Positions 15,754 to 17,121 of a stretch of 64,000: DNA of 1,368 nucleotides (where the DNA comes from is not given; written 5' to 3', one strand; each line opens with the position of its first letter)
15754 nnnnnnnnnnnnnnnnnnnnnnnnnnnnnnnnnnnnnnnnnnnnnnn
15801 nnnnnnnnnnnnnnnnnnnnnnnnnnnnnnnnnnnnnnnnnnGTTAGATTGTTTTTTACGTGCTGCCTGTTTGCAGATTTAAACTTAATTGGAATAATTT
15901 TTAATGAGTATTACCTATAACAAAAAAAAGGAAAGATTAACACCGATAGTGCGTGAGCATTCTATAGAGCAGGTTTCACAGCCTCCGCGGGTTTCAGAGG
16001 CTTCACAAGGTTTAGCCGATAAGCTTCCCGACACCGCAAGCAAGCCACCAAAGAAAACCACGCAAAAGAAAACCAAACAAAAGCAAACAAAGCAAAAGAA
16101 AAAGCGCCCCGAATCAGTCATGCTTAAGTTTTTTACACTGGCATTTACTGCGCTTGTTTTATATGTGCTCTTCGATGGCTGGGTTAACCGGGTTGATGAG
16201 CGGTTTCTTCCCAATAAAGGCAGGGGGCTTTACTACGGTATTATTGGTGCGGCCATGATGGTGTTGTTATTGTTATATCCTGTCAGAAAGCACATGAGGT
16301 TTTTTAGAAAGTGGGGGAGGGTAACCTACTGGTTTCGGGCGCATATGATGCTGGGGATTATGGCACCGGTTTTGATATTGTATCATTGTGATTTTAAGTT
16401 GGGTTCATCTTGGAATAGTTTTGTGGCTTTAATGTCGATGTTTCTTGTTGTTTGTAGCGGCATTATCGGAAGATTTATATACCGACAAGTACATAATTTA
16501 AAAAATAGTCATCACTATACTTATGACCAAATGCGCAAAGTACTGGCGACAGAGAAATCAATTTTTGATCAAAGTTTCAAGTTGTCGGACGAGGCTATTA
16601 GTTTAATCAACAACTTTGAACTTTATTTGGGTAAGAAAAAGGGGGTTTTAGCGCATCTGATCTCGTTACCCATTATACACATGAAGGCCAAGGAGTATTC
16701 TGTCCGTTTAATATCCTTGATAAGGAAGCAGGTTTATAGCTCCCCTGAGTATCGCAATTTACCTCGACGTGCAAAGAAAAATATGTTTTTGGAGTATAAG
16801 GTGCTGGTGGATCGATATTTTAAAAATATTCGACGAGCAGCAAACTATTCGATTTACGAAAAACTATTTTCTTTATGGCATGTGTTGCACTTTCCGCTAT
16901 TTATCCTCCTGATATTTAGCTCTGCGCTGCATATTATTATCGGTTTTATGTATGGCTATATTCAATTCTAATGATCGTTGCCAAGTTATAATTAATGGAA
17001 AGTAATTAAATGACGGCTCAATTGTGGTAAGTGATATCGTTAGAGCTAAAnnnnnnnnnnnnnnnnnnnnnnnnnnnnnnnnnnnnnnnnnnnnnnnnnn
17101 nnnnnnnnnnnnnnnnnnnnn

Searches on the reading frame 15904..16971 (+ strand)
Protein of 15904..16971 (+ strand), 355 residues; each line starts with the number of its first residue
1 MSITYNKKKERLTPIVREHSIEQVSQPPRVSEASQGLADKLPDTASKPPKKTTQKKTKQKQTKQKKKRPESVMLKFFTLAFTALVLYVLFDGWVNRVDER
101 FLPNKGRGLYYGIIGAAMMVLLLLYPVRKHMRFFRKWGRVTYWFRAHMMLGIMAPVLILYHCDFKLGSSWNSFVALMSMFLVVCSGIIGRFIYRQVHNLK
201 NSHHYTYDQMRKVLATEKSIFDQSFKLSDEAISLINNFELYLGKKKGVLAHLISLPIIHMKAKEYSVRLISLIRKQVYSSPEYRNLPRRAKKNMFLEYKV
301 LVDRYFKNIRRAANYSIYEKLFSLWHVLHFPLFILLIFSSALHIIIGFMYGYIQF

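Call 4: search_protein_families(library=pfam, proteins=[window:15904-16971:+], max_evalue=0.01)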
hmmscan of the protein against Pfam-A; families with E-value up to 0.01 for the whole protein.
window:15904-16971:+ (355 aa): 2 families
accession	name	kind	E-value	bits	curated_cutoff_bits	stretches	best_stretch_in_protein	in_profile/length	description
PF03929.21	PepSY_TM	-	0.0027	18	28.8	1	18-159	28-193/295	PepSY-associated TM region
PF06570.16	DUF1129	-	0.0042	17.1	29.1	1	49-194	55-199/207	Protein of unknown function (DUF1129)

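Call 5: search_protein_families(library=ncbifam, proteins=[window:15904-16971:+], max_evalue=0.01)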
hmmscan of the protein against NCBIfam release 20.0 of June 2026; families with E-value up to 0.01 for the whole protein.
window:15904-16971:+ (355 aa): 1 family
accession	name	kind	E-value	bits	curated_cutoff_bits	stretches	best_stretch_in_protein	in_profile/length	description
NF009951.1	PRK13415.1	equivalog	0.0094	15.7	242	0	32-97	25-96/219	flagella biosynthesis regulatory protein FliZ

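Call 17: find_homologous_proteins(query=window:15904-16971:+)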
Query window:15904-16971:+ (355 aa): 435 proteins with E <= 0.001 among 2549 candidates; the best 120 are listed.
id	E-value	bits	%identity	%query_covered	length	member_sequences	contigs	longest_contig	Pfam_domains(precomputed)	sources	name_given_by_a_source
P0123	1.5e-234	795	100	100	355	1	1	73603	-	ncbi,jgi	-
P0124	1.8e-119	417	77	68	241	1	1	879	-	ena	-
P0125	1.6e-96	341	47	98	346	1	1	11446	-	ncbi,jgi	-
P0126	3.1e-95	337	46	98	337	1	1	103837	-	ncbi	-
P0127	1.2e-55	207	37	83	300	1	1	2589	-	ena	-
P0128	3.4e-55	206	34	84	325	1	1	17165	-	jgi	jgi:hypothetical protein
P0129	1.3e-54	204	38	75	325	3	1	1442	-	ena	-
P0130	4.8e-53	198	37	81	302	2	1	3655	-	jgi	jgi:hypothetical protein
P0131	1.9e-51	193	37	77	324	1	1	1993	-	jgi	jgi:hypothetical protein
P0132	3.2e-51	193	35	88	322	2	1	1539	-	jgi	jgi:hypothetical protein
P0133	3.6e-51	192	35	91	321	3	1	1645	-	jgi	jgi:hypothetical protein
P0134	1.2e-50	191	36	82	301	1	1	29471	-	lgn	-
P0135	4.5e-50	189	33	84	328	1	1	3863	-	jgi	jgi:hypothetical protein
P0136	1.1e-49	187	36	87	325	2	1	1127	-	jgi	jgi:hypothetical protein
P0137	1.9e-49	187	35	93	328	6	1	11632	-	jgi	-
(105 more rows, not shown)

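Call 20: find_related_loci(query=A2, collection=genome_contigs, flank=10000)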
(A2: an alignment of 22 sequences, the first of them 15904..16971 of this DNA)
Query A2 (355 aa) in genome_contigs; peptide patterns used: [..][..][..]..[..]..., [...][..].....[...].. (x = any residue, [..] = any of these).
600 stretches matched a pattern (row limit reached: there are more); 557 encode a relative of the query (tblastn E <= 1e-3); the best 80 are kept; 80 distinct loci.
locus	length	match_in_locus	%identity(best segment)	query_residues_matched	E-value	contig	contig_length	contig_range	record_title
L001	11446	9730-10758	47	3-350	3e-93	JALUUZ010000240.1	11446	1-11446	MAG: Gammaproteobacteria bacterium isolate 128-326_metabat2_scaf2bin.009 128-326_scaffold_2753_c1, whole genome shotgun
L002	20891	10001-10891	35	49-345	1e-56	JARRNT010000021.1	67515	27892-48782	MAG: Gammaproteobacteria bacterium isolate Spart_131_MAG scaffold_354, whole genome shotgun sequence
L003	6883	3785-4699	35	46-352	4e-54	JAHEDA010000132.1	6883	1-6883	MAG: Gammaproteobacteria bacterium isolate Ww185 NODE_30594_length_6883_cov_3.347235, whole genome shotgun sequence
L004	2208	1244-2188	34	16-344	2e-52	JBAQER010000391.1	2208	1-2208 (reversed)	MAG: Bradyrhizobium sp. isolate MFD12017_ilm_asm_bin10 k127_47593, whole genome shotgun sequence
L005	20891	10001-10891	36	59-350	6e-51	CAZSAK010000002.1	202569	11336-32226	MAG TPA_asm: uncultured Chromatiaceae bacterium isolate SRP214966_co2_131 genome assembly, contig: NODE_22_length_202569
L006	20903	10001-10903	33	44-344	6e-51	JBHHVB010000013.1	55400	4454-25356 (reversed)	MAG: Gammaproteobacteria bacterium isolate S.4.sp3_bin.46 NODE_111_length_55400_cov_6.745018, whole genome shotgun seque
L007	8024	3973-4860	33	55-350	3e-50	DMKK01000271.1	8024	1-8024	MAG TPA_asm: Gammaproteobacteria bacterium isolate UBA9214 contig_15694, whole genome shotgun sequence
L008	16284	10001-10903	34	47-350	3e-50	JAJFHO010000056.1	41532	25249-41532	MAG: Hyphomicrobiales bacterium isolate OFTM323 OFTM323_55, whole genome shotgun sequence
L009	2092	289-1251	33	28-350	2e-50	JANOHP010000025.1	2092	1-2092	MAG: Hyphomicrobiales bacterium isolate SOY_63_metabat_458 SOY_63_k141_1628252, whole genome shotgun sequence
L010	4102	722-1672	33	30-350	2e-49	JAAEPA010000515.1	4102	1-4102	MAG: Gammaproteobacteria bacterium isolate Cca_21 CcaG_CONTIG2140062, whole genome shotgun sequence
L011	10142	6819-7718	34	62-350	8e-49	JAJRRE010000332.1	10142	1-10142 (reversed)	MAG: Alphaproteobacteria bacterium isolate Dive100_bin2.61 k141_764761, whole genome shotgun sequence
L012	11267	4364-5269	32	44-350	2e-48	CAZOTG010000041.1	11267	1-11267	MAG TPA_asm: uncultured Chromatiaceae bacterium isolate binchicken_co150_558 genome assembly, contig: NODE_13933_length_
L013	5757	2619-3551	34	28-344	2e-48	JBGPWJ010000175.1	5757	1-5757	MAG: Gammaproteobacteria bacterium isolate OBJ1_062018_090_67 k141_1289052_length_5757_cov_12.2749, whole genome shotgun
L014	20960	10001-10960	32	21-344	4e-48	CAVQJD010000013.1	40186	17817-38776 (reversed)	MAG: uncultured Gammaproteobacteria bacterium isolate MFD09779.bin.2.64 genome assembly, contig: contig_59630, whole gen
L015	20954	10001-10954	32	30-350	3e-48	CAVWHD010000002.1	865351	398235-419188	MAG: uncultured Alphaproteobacteria bacterium isolate MFD04651.bin.1.176 genome assembly, contig: contig_1356, whole gen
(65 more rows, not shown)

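Call 48: find_encoding_contigs(protein=P0126, flank=10000, max_places=2)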
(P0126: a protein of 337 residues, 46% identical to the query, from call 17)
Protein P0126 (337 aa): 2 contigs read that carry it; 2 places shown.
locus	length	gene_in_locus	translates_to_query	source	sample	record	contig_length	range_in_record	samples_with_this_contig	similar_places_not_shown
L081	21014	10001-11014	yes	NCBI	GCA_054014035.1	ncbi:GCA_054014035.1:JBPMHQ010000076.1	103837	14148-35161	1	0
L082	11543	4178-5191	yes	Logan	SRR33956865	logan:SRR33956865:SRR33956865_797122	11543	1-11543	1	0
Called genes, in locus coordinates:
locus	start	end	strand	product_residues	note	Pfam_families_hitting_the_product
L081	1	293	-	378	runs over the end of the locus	PF02540:NAD_synthase (weak), PF02568:ThiI (weak), PF03054:tRNA_Me_trans, PF06508:QueC (faint), PF20259:tRNA_Me_trans_M, PF20258:tRNA_Me_trans_C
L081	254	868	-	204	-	-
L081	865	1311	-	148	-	PF00293:NUDIX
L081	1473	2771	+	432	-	PF00180:Iso_dh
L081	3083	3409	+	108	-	PF02617:ClpS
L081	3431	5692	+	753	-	PF02861:Clp_N, PF00158:Sigma54_activat (faint), PF00004:AAA, PF17871:AAA_lid_9, PF00004:AAA, PF07724:AAA_2, PF07728:AAA_5, PF10431:ClpB_D2-small, +6 more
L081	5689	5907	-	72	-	PF01176:eIF-1a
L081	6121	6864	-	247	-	PF04376:ATE_N, PF04377:ATE_C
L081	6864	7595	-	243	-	PF03588:Leu_Phe_trans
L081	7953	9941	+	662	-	-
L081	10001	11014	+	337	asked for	-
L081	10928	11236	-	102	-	-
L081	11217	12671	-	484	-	-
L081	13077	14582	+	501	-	PF14537:Cytochrom_c3_2 (faint), PF14522:Cytochrome_C7 (weak)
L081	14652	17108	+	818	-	PF13174:TPR_6 (faint)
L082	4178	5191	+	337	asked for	-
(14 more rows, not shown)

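Call 60: search_protein_families(library=pfam, proteins=[L005:8366-9676:-, L005:6311-8359:-], max_evalue=0.001)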
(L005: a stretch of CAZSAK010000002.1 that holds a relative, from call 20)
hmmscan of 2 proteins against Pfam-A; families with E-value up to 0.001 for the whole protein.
L005:8366-9676:- (436 aa): 25 families
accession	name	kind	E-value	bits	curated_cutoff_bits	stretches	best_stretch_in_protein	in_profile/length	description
PF13738.12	Pyr_redox_3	-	2e-44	152.5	30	1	175-429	1-281/305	Pyridine nucleotide-disulphide oxidoreductase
PF07992.20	Pyr_redox_2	-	2e-29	103.4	26.1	1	173-429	2-251/291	Pyridine nucleotide-disulphide oxidoreductase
PF12797.12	Fer4_2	-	8.6e-12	44.6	24.5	2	53-73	2-22/22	4Fe-4S binding domain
PF00037.32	Fer4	-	1.3e-11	44.2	21.1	2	55-74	2-21/24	4Fe-4S binding domain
PF13237.11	Fer4_10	-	2e-11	44.1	25.5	1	54-103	2-53/53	4Fe-4S dicluster domain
PF03486.20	HI0933_like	-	2.2e-09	37.6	50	0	173-203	2-32/244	HI0933-like protein Rossmann domain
PF12838.12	Fer4_7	-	2e-08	35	27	1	60-106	1-52/52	4Fe-4S dicluster domain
PF14697.11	Fer4_21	-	3.5e-08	33.9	35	1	55-109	2-59/59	4Fe-4S dicluster domain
PF12837.12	Fer4_6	-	5e-08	33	25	1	53-75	1-22/24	4Fe-4S binding domain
PF12831.13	FAD_oxidored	-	8.1e-08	32.4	27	1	173-219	1-48/416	FAD dependent oxidoreductase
PF00890.30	FAD_binding_2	-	2.5e-07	30.7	20.4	1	173-217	1-45/414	FAD binding domain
PF01946.23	Thi4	-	2.8e-07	30.4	26.2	1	171-208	17-56/235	Thi4 family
PF13187.11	Fer4_9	-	3.2e-07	30.7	27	2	60-107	1-52/52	4Fe-4S dicluster domain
PF00070.33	Pyr_redox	-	8.4e-07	29.9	22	1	323-394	1-72/82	Pyridine nucleotide-disulphide oxidoreductase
PF13434.12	Lys_Orn_oxgnase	-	4.5e-06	26.5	21.3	1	252-362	108-230/339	L-lysine 6-monooxygenase/L-ornithine 5-monooxygenase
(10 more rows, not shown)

L005:6311-8359:- (682 aa): 8 families
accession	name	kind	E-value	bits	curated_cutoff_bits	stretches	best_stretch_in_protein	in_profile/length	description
PF12796.13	Ank_2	-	9e-85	279.8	27.3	7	456-544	2-87/90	Ankyrin repeats (3 copies)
PF00023.36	Ank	-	3.2e-82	266.1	21.1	9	417-446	1-30/33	Ankyrin repeat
PF13637.12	Ank_4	-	6.2e-58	191.9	22.7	5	589-636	3-50/50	Ankyrin repeats (many copies)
PF13606.12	Ank_3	-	9.2e-55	175.8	22.3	2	261-289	1-29/30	Ankyrin repeat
PF13857.12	Ank_5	-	9.3e-53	176.1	27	7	470-524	1-56/56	Ankyrin repeats (many copies)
PF08238.18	Sel1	-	1.2e-21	76.8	30.7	2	99-133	2-36/36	Sel1 repeat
PF23745.1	ANK_LRRK2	-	3.8e-18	66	27.5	1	232-316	34-114/130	LRRK2 ANK repeat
PF24521.3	Ank_KRIT1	-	6.2e-18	65.4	80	1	225-307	41-130/149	KRIT1 ankyrin-repeats domain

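Call 72: search_solved_structures(query=A2, max_evalue=1)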
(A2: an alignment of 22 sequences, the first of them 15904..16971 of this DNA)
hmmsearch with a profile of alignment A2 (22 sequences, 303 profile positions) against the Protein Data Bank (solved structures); distinct sequences matched with E-value up to 1: 7.
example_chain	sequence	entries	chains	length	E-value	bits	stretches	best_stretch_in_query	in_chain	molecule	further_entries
2lem_A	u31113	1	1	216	0.054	16.4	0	179-264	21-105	Apolipoprotein A-I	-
2c1j_A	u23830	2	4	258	0.59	13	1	153-264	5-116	14-3-3 PROTEIN ZETA/DELTA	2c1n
4j5r_A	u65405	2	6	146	0.84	12.4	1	141-174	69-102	O-acetyl-ADP-ribose deacetylase 1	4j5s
4j5q_A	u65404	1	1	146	0.85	12.4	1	141-174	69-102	O-acetyl-ADP-ribose deacetylase 1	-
2eee_A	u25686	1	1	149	0.88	12.4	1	141-174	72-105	Uncharacterized protein C6orf130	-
2l8r_A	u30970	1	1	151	0.9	12.4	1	141-174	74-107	Uncharacterized protein C6orf130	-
2lgr_A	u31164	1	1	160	1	12.2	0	141-174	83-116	Uncharacterized protein C6orf130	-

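Call 73: predict_structure(alignment_id=A2)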
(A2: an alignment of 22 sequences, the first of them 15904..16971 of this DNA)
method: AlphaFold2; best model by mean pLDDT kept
length: 355 residues; sequences in the alignment: 22
mean_pLDDT: 79.2   pTM: 0.66
mean pLDDT of the five models: 79.2, 76.8, 76.6, 75.9, 75.0
residues with pLDDT >= 90: 111; 70-90: 163; 50-70: 23; < 50: 58
segments of 3 or more residues with pLDDT < 50: 1-13, 15-40, 42-58
pLDDT, mean of each block of 10 residues (from residue 1): 40 47 46 43 47 48 63 88 88 82 78 89 87 89 87 86 66 79 86 80 74 91 90 95 88 92 97 96 96 96 94 91 90 86 81 70
secondary structure, 60 per line:
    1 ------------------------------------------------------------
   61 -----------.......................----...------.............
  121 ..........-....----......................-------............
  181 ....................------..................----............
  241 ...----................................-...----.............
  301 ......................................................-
elements in order: H72-94 H108-130 H132-135 H140-161 H169-200 H207-224 H229-243 H248-279 H288-354
